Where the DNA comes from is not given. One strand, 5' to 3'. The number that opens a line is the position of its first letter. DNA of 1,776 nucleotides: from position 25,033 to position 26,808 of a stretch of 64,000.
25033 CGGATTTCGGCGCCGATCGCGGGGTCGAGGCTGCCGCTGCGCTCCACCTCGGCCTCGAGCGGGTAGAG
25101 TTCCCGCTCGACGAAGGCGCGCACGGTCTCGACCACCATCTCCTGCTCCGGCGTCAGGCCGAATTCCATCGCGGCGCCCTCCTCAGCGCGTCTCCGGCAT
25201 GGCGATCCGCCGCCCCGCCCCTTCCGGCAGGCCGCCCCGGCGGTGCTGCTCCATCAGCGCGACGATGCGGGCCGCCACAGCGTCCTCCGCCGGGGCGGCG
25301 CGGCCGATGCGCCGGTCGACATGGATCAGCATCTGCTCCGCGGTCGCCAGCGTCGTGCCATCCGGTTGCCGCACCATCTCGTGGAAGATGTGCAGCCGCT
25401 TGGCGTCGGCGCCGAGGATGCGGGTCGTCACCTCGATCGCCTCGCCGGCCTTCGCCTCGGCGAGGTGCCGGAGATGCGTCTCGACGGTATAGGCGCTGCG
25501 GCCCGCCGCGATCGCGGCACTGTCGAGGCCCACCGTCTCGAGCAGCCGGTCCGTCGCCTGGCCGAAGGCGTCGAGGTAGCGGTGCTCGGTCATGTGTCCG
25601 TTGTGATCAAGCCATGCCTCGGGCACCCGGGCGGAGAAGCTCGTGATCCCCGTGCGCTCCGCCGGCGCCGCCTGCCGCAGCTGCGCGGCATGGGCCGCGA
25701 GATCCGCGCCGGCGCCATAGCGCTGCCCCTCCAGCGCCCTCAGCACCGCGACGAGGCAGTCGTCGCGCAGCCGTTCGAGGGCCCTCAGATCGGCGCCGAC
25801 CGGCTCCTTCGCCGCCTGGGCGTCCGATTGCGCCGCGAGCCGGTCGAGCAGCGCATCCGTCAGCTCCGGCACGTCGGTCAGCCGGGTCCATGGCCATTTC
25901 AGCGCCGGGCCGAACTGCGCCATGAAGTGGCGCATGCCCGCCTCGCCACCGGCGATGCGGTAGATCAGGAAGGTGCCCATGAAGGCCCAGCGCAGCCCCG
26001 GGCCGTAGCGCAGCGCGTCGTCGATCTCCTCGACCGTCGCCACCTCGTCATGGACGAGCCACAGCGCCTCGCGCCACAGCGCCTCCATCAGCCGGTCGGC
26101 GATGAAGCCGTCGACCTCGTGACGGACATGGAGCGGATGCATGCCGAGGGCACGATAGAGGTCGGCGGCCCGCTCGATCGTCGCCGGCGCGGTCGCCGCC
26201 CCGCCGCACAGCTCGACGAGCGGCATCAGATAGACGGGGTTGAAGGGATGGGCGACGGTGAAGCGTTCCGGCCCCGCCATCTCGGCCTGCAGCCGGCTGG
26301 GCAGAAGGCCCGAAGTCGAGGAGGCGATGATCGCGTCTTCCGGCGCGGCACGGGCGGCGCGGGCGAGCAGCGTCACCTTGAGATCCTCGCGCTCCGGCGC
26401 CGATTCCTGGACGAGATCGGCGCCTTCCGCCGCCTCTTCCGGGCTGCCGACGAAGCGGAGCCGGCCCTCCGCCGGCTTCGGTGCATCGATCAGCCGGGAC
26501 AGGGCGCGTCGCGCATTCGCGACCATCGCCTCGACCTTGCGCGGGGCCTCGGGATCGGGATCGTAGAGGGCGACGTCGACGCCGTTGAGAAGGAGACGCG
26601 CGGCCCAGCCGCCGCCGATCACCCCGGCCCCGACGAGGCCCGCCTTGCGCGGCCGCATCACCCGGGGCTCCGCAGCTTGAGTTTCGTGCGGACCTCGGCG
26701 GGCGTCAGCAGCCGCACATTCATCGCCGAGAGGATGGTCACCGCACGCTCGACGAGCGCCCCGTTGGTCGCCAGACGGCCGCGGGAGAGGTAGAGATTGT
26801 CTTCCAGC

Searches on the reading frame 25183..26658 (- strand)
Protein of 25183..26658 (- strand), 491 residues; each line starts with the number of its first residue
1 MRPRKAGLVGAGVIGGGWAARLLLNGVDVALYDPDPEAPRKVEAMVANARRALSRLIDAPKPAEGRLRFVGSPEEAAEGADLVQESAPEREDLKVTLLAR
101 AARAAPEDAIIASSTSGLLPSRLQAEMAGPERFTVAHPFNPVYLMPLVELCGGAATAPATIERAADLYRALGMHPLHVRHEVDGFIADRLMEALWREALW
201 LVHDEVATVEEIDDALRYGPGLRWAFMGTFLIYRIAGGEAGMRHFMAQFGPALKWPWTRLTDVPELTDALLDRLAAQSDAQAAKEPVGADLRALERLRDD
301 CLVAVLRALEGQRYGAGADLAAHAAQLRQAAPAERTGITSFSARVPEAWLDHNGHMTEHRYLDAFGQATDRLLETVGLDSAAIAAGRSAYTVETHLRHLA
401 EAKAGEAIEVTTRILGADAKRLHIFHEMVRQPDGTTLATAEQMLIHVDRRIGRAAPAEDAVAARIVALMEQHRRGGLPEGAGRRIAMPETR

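Call 4: search_protein_families(library=pfam, proteins=[window:25183-26658:-])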
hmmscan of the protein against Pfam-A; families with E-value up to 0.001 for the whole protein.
window:25183-26658:- (491 aa): 5 families
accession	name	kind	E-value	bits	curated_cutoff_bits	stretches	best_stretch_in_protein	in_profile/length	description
PF02737.24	3HCDH_N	-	1.5e-41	142.7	22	1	6-179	2-178/180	3-hydroxyacyl-CoA dehydrogenase, NAD binding domain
PF13279.12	4HBT_2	-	6e-30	104.6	25.5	1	348-464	4-121/122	Thioesterase-like superfamily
PF00725.27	3HCDH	-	1.8e-13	51.3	22.1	1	184-252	1-69/97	3-hydroxyacyl-CoA dehydrogenase, C-terminal domain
PF03446.21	NAD_binding_2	-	7.4e-05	23.3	21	1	6-119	2-98/161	NAD binding domain of 6-phosphogluconate dehydrogenase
PF03061.28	4HBT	-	0.00057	20.6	20.6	0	372-435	12-77/79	Thioesterase superfamily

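Call 5: search_protein_families(library=ncbifam, proteins=[window:25183-26658:-])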
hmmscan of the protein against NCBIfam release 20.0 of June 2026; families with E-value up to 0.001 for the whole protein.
window:25183-26658:- (491 aa): 19 families
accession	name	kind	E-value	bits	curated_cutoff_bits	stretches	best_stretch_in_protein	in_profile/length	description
NF005716.0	PRK07531.1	equivalog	5.5e-202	671.8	592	1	4-486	5-492/495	carnitine 3-dehydrogenase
NF005471.0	PRK07066.1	equivalog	1.6e-117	392.1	414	1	8-312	12-311/321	L-carnitine dehydrogenase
NF004783.0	PRK06129.1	equivalog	4.2e-69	233.3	347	1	4-309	3-307/315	3-hydroxyacyl-CoA dehydrogenase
NF042925.1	FHMPC_DH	equivalog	6.6e-46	157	500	1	5-237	2-235/304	5-formyl-3-hydroxy-2-methylpyridine 4-carboxylate 5-dehydrogenase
NF006125.0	PRK08269.1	equivalog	1e-35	123.4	427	1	7-230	9-244/334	3-hydroxybutyryl-CoA dehydrogenase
NF006722.0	PRK09260.1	equivalog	6.2e-34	117.5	429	1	8-219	7-221/289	3-hydroxyacyl-CoA dehydrogenase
NF006124.0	PRK08268.1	subfamily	7.1e-33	114.3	508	1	5-230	9-233/507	3-hydroxyacyl-CoA dehydrogenase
NF006143.0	PRK08293.1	equivalog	8.5e-33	113.9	312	1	7-232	8-235/291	3-hydroxyacyl-CoA dehydrogenase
NF004474.0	PRK05808.1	subfamily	1.6e-30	106.3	408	1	4-219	4-221/283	3-hydroxybutyryl-CoA dehydrogenase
TIGR02279.1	PaaC-3OHAcCoADH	equivalog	4.6e-29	101.6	669.4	1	6-231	8-232/503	3-hydroxyacyl-CoA dehydrogenase PaaH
NF005715.0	PRK07530.1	equivalog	1.4e-26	93.5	420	1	4-219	5-222/292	3-hydroxybutyryl-CoA dehydrogenase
NF004699.0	PRK06035.1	equivalog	3.4e-23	82.2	500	1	4-235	4-237/294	3-hydroxyacyl-CoA dehydrogenase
NF008727.0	PRK11730.1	equivalog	9.9e-22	77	870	1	3-216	313-527/717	fatty acid oxidation complex subunit alpha FadB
NF005875.0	PRK07819.1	subfamily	5e-19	68.8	319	1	5-219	7-225/287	3-hydroxybutyryl-CoA dehydrogenase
TIGR02437.1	FadB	equivalog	1.1e-17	63.6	933.55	1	4-204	314-516/714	fatty acid oxidation complex subunit alpha FadB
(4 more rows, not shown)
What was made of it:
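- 25183..26658 (-): L-carnitine 3-dehydrogenase fused to a thioesterase domain. Domains 3HCDH_N, 3HCDH and 4HBT_2 (calls 4, 5).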
